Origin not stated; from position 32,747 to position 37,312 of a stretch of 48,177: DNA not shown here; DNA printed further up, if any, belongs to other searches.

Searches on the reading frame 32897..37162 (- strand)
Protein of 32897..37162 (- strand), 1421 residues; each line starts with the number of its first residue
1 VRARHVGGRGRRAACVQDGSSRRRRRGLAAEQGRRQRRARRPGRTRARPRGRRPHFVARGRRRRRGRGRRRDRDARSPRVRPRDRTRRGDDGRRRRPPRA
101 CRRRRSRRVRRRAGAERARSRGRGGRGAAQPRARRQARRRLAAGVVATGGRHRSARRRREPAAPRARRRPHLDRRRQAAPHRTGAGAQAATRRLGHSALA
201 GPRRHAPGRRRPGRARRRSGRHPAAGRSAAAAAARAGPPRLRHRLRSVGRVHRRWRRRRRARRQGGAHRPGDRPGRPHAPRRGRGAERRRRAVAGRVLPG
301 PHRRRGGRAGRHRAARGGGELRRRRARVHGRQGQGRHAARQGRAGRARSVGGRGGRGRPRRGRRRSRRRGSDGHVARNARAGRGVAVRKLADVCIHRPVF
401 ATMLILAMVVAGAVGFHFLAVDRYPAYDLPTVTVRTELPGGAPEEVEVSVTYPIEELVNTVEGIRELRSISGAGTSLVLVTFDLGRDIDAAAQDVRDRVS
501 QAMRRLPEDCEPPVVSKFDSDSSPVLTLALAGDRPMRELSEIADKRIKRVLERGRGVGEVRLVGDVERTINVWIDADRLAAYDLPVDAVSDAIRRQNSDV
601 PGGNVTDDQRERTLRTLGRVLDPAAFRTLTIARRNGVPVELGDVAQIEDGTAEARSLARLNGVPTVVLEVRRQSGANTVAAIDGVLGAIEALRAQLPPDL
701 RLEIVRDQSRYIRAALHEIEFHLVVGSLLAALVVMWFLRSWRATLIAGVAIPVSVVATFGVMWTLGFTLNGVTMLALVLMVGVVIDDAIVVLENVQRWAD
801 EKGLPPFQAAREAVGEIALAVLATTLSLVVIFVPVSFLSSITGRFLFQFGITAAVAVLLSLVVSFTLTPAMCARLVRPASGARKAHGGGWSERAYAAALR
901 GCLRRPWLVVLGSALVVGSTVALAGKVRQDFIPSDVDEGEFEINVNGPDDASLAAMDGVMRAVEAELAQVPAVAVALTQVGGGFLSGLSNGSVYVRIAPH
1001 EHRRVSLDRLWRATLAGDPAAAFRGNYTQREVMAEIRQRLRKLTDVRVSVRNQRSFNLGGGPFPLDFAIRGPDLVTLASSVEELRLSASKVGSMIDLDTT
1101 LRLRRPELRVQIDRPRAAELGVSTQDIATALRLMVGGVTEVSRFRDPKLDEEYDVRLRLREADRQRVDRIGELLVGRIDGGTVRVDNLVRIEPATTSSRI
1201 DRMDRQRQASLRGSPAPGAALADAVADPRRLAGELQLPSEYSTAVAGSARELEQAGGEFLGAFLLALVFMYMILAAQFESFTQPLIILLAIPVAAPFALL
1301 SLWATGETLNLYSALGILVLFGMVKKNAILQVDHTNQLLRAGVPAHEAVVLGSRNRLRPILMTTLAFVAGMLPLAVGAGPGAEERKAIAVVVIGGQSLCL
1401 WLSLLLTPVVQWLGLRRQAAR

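Call 13: search_protein_families(library=pfam, proteins=[window:32897-37162:-], max_evalue=0.001)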
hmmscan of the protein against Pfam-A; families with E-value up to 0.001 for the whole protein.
window:32897-37162:- (1421 aa): 3 families
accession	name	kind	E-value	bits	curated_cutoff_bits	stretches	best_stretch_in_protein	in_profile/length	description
PF00873.25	ACR_tran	-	1.6e-255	850.9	28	1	392-1410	3-1016/1021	AcrB/AcrD/AcrF family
PF03176.21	MMPL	-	6.3e-08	32.4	20.5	1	718-894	144-323/333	MMPL family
PF02355.23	SecD_SecF_C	-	0.00017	21.5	20.5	1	720-867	33-178/189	Protein export membrane protein SecD/SecF, C-terminal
